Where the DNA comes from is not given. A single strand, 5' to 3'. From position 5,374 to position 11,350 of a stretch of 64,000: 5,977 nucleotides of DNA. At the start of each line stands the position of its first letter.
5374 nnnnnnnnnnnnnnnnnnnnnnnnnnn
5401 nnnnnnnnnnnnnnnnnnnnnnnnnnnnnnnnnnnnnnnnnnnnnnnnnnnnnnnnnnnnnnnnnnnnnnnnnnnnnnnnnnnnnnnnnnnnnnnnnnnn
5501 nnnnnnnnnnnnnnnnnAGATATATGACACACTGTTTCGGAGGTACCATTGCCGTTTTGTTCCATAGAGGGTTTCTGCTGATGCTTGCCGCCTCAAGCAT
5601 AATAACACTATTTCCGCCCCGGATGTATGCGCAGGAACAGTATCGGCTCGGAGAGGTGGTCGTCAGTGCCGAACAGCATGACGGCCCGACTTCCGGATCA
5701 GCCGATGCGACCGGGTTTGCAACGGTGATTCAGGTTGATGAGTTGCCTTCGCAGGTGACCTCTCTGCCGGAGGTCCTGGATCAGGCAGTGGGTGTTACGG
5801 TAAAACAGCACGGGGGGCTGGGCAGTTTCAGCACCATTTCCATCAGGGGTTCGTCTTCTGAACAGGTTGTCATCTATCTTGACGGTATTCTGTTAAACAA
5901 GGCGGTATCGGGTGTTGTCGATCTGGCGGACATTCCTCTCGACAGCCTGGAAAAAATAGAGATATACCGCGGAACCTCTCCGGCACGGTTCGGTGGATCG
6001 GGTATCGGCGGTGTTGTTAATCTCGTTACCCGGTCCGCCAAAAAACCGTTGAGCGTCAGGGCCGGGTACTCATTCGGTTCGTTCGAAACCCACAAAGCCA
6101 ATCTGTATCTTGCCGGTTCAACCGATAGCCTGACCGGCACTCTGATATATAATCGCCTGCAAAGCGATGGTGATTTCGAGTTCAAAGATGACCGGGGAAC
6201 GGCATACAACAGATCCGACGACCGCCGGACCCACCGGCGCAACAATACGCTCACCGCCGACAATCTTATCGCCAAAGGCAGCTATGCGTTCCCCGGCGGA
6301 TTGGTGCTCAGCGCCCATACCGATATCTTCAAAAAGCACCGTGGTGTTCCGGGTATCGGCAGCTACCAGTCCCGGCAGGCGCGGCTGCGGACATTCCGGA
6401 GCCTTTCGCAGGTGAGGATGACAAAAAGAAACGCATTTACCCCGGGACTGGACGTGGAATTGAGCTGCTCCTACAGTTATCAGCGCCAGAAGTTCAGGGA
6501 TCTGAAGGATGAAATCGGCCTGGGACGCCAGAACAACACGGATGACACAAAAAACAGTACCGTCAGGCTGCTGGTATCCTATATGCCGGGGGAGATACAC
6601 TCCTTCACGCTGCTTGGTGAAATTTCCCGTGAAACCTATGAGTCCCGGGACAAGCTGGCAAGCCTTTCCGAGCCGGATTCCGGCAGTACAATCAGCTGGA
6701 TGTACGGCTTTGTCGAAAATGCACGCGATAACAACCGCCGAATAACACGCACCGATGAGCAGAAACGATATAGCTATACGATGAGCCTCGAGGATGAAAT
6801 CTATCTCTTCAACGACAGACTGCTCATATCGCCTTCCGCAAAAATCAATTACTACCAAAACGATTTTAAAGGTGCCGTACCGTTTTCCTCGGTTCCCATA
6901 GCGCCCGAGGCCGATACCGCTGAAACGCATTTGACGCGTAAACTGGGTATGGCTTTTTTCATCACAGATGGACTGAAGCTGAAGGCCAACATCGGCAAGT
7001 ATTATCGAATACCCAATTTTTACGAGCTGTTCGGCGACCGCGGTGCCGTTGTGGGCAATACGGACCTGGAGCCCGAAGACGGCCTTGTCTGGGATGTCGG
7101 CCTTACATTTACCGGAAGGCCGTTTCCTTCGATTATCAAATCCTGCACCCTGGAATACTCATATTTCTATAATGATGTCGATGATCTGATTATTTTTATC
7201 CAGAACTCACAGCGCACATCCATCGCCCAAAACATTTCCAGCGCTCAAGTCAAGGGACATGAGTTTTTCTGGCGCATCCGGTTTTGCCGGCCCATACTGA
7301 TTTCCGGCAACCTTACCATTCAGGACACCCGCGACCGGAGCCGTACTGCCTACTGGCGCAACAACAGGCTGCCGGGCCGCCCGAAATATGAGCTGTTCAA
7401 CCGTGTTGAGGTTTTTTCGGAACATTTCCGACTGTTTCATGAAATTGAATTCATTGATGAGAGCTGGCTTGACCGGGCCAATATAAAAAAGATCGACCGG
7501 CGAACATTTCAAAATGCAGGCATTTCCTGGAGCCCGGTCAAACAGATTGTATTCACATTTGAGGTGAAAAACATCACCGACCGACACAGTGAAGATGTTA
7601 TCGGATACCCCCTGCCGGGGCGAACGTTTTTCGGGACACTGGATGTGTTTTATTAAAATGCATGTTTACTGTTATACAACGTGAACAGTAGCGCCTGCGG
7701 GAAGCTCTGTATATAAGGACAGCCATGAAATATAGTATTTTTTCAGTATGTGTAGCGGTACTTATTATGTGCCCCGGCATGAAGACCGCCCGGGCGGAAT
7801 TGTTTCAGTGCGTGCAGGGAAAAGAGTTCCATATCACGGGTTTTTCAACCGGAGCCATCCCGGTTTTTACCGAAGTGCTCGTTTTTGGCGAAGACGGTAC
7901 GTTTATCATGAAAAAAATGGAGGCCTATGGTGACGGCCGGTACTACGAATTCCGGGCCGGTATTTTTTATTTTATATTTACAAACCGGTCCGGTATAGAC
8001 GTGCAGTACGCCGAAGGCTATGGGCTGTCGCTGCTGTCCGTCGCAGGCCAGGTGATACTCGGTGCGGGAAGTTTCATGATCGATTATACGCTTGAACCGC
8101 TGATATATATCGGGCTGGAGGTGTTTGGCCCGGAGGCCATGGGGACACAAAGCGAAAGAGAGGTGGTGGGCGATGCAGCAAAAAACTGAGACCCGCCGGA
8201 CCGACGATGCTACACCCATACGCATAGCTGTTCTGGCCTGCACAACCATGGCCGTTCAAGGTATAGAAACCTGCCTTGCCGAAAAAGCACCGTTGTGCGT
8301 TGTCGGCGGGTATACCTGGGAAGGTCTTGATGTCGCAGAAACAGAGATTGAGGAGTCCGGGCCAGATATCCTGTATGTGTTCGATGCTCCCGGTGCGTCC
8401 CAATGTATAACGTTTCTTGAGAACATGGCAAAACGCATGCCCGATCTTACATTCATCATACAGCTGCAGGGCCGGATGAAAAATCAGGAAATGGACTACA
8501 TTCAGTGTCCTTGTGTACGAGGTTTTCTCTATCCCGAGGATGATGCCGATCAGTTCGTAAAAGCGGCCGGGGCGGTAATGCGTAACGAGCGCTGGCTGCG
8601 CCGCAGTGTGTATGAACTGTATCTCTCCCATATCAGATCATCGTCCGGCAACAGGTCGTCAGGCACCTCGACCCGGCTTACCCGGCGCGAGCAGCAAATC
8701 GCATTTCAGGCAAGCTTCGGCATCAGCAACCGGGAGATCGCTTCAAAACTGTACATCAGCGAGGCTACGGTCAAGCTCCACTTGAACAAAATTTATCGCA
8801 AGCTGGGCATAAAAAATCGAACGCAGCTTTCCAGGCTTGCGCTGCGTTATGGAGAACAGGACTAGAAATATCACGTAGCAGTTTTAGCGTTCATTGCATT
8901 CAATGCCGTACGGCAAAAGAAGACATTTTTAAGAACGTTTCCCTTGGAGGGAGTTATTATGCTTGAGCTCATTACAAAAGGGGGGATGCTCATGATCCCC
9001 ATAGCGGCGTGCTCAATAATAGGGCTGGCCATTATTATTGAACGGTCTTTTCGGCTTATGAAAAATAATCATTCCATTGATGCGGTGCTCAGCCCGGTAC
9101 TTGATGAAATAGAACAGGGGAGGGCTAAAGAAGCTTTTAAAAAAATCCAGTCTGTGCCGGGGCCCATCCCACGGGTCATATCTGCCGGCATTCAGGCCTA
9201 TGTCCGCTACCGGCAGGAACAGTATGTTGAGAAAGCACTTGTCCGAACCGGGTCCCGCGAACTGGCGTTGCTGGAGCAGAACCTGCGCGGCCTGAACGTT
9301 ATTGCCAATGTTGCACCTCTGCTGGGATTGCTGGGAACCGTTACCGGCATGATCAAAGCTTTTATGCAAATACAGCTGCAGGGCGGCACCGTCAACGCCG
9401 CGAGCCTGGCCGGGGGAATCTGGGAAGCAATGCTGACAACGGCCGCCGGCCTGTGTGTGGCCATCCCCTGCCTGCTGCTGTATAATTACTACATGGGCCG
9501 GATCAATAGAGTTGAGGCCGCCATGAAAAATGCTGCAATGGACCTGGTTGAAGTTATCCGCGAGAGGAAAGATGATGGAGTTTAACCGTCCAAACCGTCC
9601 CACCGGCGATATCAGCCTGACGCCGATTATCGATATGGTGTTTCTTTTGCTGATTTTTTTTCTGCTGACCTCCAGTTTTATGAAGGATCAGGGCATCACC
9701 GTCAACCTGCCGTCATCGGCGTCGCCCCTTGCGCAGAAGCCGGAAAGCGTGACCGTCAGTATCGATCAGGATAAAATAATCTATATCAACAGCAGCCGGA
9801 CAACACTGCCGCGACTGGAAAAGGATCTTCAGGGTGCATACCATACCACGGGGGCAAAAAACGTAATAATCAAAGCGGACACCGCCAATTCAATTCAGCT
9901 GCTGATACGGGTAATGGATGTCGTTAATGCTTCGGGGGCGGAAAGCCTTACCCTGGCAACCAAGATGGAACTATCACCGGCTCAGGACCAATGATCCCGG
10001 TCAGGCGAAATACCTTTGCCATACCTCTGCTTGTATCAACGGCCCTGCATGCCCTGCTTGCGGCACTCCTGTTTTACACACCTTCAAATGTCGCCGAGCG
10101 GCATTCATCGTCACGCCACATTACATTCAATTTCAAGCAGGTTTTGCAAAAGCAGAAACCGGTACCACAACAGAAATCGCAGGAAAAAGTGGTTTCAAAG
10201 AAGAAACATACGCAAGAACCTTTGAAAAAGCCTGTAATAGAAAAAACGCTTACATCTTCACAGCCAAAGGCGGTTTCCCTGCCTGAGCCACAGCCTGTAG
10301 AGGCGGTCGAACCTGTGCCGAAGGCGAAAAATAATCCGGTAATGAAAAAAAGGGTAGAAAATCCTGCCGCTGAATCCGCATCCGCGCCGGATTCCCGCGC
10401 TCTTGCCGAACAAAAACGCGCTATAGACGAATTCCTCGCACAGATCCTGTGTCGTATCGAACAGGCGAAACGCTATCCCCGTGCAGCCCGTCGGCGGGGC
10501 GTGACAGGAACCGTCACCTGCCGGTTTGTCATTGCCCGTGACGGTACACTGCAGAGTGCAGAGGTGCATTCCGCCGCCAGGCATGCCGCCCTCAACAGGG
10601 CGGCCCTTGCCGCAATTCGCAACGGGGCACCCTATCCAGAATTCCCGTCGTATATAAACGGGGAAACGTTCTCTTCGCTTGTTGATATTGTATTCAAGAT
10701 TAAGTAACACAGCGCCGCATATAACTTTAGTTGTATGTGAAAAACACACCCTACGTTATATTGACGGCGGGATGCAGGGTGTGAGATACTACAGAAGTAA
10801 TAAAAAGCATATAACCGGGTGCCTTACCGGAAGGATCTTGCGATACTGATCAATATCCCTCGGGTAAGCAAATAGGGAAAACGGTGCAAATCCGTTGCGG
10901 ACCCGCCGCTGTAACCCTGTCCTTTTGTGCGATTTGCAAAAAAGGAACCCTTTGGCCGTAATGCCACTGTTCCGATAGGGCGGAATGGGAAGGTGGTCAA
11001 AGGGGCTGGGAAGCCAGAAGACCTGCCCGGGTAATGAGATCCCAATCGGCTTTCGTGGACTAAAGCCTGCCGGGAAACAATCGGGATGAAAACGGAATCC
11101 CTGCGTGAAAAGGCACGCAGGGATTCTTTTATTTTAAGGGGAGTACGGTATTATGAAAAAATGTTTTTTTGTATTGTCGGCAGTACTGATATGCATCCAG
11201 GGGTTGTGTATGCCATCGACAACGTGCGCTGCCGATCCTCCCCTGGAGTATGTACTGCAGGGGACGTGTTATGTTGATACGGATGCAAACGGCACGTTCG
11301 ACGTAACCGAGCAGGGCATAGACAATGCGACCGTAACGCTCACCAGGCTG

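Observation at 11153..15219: Riboswitch-controlled operon of two large secreted proteins sharing a novel C-terminal domain: candidate corrinoid-capture surface proteins outside Bacteroidetes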

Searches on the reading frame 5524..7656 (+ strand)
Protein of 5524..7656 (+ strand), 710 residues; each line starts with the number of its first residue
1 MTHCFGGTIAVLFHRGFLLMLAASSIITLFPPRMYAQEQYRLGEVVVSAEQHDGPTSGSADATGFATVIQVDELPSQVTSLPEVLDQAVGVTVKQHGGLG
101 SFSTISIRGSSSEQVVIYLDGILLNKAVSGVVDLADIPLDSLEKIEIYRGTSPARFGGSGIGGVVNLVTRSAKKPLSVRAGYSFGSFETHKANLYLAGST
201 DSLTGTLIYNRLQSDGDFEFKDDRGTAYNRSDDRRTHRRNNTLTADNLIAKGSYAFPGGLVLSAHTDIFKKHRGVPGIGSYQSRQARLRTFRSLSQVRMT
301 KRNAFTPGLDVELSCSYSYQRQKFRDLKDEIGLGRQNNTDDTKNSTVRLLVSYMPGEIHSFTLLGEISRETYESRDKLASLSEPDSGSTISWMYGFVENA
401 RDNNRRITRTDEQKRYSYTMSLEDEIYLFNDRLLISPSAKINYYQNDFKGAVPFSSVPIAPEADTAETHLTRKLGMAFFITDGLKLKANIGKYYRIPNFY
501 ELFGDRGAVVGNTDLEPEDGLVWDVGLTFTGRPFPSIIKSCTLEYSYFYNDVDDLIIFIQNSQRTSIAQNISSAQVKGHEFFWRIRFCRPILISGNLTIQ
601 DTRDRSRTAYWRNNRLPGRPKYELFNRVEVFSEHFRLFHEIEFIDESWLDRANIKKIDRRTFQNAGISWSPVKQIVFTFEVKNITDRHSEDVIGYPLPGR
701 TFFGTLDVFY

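Call 8: search_protein_families(library=pfam, proteins=[window:5524-7656:+], max_evalue=0.1)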
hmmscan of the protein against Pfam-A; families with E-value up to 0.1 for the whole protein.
window:5524-7656:+ (710 aa): 2 families
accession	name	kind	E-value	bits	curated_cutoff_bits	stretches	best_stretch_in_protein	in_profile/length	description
PF00593.30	TonB_dep_Rec_b-barrel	-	7.8e-28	98.9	27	1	212-684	24-436/436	TonB dependent receptor-like, beta-barrel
PF07715.20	Plug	-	8e-20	71.8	23.9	1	61-164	4-107/107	TonB-dependent Receptor Plug Domain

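Call 9: search_protein_families(library=ncbifam, proteins=[window:5524-7656:+], max_evalue=0.1)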
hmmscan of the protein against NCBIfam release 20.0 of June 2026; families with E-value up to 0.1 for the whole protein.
window:5524-7656:+ (710 aa): 30 families (the best 25 are shown)
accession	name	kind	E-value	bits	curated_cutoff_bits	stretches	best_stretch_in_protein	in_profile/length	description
TIGR01779.1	TonB-B12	equivalog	8.2e-48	163.4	599.7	2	19-393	6-363/614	TonB-dependent vitamin B12 receptor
NF038079.1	TonB_sider_MxcH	equivalog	7.8e-47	159.8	925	2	44-195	117-264/792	TonB-dependent siderophore myxochelin receptor MxcH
NF007926.1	PRK10641.1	equivalog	9.2e-37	126.9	836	2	35-237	19-219/617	TonB-dependent vitamin B12 receptor BtuB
TIGR01785.1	TonB-hemin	subfamily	8.7e-35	120.3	316.85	1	42-708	1-675/677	TonB-dependent heme/hemoglobin receptor family protein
TIGR01783.1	TonB-siderophor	subfamily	2.6e-32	112.3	223.5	2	68-235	8-176/649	TonB-dependent siderophore receptor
TIGR01786.1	TonB-hemlactrns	subfamily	8.9e-32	110.3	323.75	1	45-581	3-559/719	TonB-dependent hemoglobin/transferrin/lactoferrin family receptor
NF049947.1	TonB_dep_PCPU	exception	1.7e-18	66.2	800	1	34-206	28-204/685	TonB-dependent receptor, PCPU motif-type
NF049945.1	TonB_dep_FCYXU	equivalog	4.6e-18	65.2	825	1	27-216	21-217/697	TonB-dependent receptor, FCYXU motif-type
NF049946.1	TonB_dep_CU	exception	1e-17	63.7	700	2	31-228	31-232/683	TonB-dependent receptor, CU motif-type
NF007478.2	PRK10064.1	equivalog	8.2e-17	60.7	745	1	59-172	44-160/663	catecholate siderophore receptor CirA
NF041535.1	TonB_rec_PqqU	equivalog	8.3e-14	50.8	1200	1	98-202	65-162/676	TonB-dependent receptor PqqU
NF049944.1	TonB_dep_PUIUD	equivalog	8.3e-13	47.5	850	1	34-209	32-210/686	TonB-dependent receptor, PUIUD motif-type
TIGR01782.1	TonB-Xanth-Caul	subfamily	2e-12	46.2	310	1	82-424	44-375/868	TonB-dependent receptor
NF010011.0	PRK13484.1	equivalog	2.2e-12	46.1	1197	2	34-175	22-164/682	IreA family TonB-dependent siderophore receptor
NF010010.0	PRK13483.1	equivalog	3.4e-12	45.2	927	1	35-211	24-211/660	ligand-gated channel protein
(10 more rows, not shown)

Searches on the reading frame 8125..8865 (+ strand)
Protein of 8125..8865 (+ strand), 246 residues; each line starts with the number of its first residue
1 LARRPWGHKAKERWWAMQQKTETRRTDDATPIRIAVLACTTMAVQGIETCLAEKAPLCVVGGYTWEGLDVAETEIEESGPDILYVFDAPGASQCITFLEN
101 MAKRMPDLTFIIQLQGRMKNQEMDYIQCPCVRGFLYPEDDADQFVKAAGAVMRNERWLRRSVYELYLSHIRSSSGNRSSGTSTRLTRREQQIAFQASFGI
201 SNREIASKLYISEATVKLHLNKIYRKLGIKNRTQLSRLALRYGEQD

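Call 13: search_protein_families(library=pfam, proteins=[window:8125-8865:+], max_evalue=0.001)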
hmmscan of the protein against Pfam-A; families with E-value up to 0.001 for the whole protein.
window:8125-8865:+ (246 aa): 2 families
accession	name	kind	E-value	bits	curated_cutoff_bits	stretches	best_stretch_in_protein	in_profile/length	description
PF00196.25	GerE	-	3.4e-16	59.1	23.5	1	185-239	3-57/57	Bacterial regulatory proteins, luxR family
PF08281.18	Sigma70_r4_2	-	0.00065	19.7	25.7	0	190-227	15-54/54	Sigma-70, region 4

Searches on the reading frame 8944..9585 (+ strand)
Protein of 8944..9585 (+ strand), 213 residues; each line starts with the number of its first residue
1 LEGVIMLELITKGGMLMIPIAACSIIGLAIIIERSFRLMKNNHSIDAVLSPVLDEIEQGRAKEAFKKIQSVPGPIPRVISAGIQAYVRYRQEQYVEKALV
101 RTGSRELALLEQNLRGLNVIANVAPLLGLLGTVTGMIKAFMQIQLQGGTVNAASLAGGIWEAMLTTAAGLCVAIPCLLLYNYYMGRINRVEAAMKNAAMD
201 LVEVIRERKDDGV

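Call 13: search_protein_families(library=pfam, proteins=[window:8944-9585:+], max_evalue=0.001)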
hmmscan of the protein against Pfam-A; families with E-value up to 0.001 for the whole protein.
window:8944-9585:+ (213 aa): 1 family
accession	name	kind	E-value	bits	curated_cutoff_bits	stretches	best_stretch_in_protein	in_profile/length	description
PF01618.21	MotA_ExbB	-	5.7e-33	113.8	22.9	1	74-195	5-126/127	MotA/TolQ/ExbB proton channel family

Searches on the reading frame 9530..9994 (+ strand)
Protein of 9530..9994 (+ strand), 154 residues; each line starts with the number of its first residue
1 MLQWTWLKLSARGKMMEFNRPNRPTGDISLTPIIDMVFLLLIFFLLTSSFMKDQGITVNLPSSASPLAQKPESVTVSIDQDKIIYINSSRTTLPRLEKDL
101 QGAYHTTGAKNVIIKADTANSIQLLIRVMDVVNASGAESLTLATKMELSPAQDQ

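Call 13: search_protein_families(library=pfam, proteins=[window:9530-9994:+], max_evalue=0.001)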
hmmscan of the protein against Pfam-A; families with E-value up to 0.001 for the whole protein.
window:9530-9994:+ (154 aa): 1 family
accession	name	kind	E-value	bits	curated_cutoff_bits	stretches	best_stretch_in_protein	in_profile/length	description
PF02472.21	ExbD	-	1.8e-28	99.6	25.4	1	24-145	4-126/128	Biopolymer transport protein ExbD/TolR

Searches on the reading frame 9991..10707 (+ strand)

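Call 13: search_protein_families(library=pfam, proteins=[window:9991-10707:+], max_evalue=0.001)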
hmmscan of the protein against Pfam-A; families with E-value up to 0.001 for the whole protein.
window:9991-10707:+ (238 aa): 2 families
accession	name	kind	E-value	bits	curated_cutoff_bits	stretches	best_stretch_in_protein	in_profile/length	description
PF03544.19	TonB_C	-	7.3e-15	55.6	24.6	1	159-237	2-79/79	Gram-negative bacterial TonB protein C-terminal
PF13103.11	TonB_2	-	1.6e-06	28.6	22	1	146-224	2-75/85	TonB C terminal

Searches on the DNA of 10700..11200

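Call 85: search_rna_families(source=window, start=10700, end=11200, threshold=gathering, show_alignments=1)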
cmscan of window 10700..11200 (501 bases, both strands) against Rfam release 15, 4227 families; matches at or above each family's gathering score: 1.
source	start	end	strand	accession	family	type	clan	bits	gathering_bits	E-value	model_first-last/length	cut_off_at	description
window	10800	11044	+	RF00174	Cobalamin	Cis-reg; riboswitch;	CL00101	84.8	31.5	1.5e-21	1-189/189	no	Cobalamin riboswitch aptamer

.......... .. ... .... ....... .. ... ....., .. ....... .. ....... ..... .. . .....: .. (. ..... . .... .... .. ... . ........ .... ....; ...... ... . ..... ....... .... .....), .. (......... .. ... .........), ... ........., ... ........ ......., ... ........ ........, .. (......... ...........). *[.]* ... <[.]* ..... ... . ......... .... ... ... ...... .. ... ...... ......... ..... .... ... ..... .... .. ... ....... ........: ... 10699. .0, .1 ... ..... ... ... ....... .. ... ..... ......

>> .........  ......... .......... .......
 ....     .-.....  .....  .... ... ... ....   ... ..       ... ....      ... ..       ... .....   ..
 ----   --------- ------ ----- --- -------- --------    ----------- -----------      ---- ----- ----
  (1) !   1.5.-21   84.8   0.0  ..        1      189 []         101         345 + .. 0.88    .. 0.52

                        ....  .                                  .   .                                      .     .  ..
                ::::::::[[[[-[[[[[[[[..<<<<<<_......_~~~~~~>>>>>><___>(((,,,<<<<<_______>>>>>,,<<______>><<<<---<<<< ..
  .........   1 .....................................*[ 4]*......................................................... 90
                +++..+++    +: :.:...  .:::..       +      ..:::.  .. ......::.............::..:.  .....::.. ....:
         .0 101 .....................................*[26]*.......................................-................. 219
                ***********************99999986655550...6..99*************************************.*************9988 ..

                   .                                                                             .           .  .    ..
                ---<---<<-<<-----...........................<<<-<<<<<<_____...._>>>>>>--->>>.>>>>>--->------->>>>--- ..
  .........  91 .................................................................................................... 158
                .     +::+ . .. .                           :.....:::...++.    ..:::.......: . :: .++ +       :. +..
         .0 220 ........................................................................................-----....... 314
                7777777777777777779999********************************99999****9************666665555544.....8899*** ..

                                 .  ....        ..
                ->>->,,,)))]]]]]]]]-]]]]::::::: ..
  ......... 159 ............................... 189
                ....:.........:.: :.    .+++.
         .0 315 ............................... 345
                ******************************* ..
